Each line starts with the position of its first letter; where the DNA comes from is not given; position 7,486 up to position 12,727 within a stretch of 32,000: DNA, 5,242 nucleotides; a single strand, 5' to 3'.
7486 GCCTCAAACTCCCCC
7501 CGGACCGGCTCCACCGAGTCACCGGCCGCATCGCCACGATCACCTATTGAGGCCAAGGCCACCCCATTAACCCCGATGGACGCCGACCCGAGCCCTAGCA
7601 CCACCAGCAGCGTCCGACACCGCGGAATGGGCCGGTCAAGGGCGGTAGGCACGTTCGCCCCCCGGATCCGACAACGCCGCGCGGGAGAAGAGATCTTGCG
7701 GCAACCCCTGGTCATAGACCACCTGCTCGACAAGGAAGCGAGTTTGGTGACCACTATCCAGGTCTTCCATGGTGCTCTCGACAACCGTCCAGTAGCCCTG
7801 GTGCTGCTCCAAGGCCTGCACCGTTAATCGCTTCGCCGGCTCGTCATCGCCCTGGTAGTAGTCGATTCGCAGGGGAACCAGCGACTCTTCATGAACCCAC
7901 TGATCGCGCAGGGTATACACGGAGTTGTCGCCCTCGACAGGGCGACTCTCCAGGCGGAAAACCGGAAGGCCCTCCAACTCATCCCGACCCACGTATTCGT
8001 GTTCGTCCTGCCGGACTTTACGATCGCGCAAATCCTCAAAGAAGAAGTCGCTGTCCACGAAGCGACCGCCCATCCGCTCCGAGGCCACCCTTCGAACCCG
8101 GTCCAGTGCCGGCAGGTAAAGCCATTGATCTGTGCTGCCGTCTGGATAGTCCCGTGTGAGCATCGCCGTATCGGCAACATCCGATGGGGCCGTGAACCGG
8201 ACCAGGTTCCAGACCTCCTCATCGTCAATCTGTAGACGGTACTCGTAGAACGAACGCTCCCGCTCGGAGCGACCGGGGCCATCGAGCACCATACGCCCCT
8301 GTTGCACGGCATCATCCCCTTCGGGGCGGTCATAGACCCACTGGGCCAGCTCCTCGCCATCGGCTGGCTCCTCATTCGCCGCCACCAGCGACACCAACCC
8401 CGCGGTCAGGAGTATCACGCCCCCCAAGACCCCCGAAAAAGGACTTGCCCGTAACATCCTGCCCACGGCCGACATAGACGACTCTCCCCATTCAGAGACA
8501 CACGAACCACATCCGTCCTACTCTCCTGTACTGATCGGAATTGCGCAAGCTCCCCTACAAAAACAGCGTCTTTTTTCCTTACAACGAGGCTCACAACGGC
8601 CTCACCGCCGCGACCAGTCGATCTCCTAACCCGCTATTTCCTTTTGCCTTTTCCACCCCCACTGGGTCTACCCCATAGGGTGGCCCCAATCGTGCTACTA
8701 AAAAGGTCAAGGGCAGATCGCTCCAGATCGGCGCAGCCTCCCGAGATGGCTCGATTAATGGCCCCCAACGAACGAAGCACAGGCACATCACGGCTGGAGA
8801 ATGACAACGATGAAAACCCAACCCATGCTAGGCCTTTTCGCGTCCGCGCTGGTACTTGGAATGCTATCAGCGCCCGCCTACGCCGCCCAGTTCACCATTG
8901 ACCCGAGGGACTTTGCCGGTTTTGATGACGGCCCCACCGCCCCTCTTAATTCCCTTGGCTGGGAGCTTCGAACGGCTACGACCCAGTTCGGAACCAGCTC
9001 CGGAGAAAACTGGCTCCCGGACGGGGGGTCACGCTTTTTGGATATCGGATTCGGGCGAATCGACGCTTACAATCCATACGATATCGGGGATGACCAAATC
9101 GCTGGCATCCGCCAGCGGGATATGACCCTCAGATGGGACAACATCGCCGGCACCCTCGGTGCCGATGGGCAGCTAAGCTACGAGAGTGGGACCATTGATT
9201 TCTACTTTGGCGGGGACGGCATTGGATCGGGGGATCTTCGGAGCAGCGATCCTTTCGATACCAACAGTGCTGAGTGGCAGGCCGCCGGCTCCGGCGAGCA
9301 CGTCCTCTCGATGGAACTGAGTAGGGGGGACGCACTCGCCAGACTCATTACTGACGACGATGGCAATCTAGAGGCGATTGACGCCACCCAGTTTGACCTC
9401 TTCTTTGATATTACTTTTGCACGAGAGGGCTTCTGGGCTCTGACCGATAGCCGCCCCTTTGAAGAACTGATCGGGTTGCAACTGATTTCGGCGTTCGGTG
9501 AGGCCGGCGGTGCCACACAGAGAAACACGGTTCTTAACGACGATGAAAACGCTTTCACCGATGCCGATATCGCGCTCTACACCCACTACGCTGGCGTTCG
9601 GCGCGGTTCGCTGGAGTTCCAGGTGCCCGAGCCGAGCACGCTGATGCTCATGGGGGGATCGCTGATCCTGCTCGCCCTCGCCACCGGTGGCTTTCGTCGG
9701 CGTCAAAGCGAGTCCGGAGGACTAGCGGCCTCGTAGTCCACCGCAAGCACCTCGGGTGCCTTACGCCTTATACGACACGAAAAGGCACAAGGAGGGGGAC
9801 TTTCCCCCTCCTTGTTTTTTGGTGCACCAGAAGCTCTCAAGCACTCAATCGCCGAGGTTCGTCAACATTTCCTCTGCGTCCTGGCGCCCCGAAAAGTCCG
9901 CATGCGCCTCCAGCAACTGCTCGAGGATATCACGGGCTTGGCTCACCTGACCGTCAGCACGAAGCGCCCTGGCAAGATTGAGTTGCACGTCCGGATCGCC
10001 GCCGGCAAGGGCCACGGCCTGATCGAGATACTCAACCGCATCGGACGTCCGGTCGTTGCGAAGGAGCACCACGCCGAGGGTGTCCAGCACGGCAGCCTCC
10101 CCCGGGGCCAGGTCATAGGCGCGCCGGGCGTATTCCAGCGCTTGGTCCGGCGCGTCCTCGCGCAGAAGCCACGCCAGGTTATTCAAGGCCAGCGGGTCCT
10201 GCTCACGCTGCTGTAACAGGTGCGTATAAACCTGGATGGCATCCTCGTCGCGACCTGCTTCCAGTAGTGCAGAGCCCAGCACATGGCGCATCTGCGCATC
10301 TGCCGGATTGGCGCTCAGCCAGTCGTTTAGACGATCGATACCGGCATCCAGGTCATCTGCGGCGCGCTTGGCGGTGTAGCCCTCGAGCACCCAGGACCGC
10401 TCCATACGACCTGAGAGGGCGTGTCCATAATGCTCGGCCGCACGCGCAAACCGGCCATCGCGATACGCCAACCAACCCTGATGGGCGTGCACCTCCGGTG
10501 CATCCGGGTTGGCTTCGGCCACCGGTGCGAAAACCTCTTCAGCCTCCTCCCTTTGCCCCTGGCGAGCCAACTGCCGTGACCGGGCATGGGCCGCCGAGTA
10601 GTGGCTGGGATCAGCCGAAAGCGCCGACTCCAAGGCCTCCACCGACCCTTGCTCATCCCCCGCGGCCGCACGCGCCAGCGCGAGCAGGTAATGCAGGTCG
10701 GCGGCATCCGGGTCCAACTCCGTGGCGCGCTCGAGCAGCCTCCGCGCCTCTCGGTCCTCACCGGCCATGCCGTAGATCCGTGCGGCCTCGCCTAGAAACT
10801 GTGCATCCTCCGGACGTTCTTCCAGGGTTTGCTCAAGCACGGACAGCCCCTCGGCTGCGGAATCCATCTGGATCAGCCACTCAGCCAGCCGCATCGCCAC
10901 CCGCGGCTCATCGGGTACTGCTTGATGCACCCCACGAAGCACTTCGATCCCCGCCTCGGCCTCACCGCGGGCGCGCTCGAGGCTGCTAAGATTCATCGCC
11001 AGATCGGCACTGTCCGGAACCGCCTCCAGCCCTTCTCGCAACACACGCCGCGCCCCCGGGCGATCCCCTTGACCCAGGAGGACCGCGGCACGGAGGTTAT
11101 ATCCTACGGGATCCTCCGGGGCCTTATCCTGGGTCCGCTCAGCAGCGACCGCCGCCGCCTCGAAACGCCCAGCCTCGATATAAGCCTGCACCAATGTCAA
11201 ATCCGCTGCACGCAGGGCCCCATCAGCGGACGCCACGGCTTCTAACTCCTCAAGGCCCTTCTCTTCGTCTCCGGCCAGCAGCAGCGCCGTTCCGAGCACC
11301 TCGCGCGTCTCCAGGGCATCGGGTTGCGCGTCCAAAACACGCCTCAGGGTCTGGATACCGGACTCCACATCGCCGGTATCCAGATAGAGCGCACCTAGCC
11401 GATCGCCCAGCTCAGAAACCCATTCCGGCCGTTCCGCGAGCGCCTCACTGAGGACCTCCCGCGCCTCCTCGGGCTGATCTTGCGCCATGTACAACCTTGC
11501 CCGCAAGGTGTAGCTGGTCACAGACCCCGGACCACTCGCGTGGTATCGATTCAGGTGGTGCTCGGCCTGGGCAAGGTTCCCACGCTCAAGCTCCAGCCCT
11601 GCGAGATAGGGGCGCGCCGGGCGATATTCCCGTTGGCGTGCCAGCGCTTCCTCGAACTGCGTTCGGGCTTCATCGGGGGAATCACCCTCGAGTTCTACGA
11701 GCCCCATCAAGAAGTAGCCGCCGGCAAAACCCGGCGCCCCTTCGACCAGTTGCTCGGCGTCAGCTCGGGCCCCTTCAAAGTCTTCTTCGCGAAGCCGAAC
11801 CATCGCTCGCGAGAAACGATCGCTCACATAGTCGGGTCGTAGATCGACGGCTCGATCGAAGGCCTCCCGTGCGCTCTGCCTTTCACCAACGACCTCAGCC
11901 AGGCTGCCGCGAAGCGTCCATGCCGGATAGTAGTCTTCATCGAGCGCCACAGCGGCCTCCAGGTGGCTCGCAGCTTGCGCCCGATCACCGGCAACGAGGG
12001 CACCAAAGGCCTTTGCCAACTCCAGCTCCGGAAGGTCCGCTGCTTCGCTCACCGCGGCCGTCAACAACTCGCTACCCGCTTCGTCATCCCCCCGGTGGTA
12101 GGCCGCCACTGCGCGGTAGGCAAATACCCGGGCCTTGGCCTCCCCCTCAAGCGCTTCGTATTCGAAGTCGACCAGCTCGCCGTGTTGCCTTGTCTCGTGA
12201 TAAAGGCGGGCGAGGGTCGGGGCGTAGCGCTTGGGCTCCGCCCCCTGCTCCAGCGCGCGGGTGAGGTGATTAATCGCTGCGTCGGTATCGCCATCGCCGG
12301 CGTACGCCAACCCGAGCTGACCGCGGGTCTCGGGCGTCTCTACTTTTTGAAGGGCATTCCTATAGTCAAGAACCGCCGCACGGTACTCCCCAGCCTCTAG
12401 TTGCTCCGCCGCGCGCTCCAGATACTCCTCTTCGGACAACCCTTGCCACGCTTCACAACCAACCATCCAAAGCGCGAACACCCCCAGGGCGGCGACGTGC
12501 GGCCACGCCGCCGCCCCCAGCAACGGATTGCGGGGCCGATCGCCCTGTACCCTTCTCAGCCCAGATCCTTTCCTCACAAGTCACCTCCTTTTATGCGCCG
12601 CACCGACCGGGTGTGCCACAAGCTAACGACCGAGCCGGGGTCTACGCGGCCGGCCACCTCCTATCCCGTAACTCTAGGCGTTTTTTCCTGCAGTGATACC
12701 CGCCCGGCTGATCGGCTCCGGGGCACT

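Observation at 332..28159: Six sigma-54 promoters share an upstream YGT-N11-ACR dyad at helically phased distances: a candidate PrsR regulon map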

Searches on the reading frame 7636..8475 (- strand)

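Call 5: search_protein_families(library=ncbifam, proteins=[window:7636-8475:-], max_evalue=0.001)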
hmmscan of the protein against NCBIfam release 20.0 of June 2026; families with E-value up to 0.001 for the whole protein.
window:7636-8475:- (279 aa): 0 families

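Call 24: search_protein_families(library=pfam, proteins=[window:7636-8475:-], max_evalue=0.01)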
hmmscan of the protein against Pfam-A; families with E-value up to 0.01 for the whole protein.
window:7636-8475:- (279 aa): 2 families
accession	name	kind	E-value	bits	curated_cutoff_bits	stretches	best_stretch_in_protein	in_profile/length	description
PF17131.11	LolA_like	-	5.5e-57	192.8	30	1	89-269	4-183/184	Outer membrane lipoprotein-sorting protein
PF07044.18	DUF1329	-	2.3e-09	37.4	23.1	1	82-147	135-205/368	Protein of unknown function (DUF1329)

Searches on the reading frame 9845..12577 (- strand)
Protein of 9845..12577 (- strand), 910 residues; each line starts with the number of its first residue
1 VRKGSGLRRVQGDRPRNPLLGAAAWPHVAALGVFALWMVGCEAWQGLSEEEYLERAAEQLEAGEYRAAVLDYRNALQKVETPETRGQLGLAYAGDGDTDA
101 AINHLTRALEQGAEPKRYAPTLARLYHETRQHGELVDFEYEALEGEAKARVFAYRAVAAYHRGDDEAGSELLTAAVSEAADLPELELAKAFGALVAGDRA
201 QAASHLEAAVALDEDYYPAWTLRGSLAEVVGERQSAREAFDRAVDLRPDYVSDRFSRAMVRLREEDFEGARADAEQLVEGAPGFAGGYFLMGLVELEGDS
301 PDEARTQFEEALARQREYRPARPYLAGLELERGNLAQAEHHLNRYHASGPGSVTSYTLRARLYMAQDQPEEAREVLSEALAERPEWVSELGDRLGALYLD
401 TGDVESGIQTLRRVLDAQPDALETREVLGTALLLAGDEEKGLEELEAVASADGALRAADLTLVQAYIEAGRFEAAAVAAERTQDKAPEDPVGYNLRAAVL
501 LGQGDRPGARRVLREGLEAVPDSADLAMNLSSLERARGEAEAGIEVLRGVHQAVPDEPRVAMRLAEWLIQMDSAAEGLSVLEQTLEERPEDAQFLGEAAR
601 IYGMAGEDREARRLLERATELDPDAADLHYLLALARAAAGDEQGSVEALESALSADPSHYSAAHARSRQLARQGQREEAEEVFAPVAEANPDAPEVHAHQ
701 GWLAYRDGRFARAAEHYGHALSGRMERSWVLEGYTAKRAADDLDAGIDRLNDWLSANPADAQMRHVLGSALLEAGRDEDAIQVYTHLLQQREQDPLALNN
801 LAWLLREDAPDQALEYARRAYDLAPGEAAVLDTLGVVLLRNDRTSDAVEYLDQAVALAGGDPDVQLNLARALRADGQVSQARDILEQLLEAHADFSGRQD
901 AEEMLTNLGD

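Call 5: search_protein_families(library=ncbifam, proteins=[window:9845-12577:-], max_evalue=0.001)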
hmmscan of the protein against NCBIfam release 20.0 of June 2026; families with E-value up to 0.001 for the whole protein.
window:9845-12577:- (910 aa): 29 families (the best 25 are shown)
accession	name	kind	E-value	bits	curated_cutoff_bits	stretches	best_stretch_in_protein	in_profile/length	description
TIGR02917.1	PEP_TPR_lipo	equivalog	9.6e-145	483.7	312.2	2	31-565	7-540/899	XrtA/PEP-CTERM system TPR-repeat protein PrsT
NF040959.1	MamA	equivalog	2.6e-56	190.3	200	7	597-721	42-166/204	magnetosome protein MamA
TIGR02521.1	type_IV_pilW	equivalog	8e-44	149.9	154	4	741-889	45-196/234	type IV pilus biogenesis/stability protein PilW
NF052415.1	T3SS_chap_SctY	equivalog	6.9e-38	129.4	70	3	798-890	9-105/106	type III secretion apparatus assembly chaperone SctY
NF033920.0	C39_PA2778_fam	equivalog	6e-26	91.4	150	0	743-825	172-255/255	PA2778 family cysteine peptidase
NF033758.1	gliding_GltE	equivalog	8.4e-24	84.3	225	3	289-345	226-282/411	adventurous gliding motility TPR repeat lipoprotein GltE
NF033762.1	social_mot_Tgl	equivalog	1.4e-21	77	225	1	362-513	75-227/252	social motility TPR repeat lipoprotein Tgl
NF008757.0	PRK11788.1-5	equivalog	9e-21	74.5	363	3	325-444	186-304/388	lipopolysaccharide assembly protein LapB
NF052400.1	M48_BAM_BepA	equivalog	4.6e-20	71.9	570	1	806-894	319-407/483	beta-barrel assembly-enhancing protease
NF047558.1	TPR_END_plus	domain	1e-16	60.6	32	0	88-119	5-36/56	TPR end-of-group domain-containing protein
TIGR03939.1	PGA_TPR_OMP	equivalog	4.5e-14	51.6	366.65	1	248-366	392-510/800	poly-beta-1,6 N-acetyl-D-glucosamine export porin PgaA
NF008755.0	PRK11788.1-3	equivalog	6.1e-13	48.9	430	1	326-429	187-289/388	lipopolysaccharide assembly protein LapB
TIGR02795.1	tol_pal_ybgF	equivalog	5.2e-12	46.4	90.1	0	625-698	38-114/119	tol-pal system protein YbgF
TIGR00990.1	3a0801s09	subfamily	1.4e-11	43.8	757.25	0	262-358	342-438/615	mitochondrial import receptor subunit TOM70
NF002725.1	PRK02603.1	equivalog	5.5e-11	42.8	143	0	61-132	47-122/173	photosystem I assembly protein Ycf3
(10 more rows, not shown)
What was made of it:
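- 9845..12577 (-): prsT, the TPR lipoprotein of the same system. TIGR02917, 484 bits (call 5).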
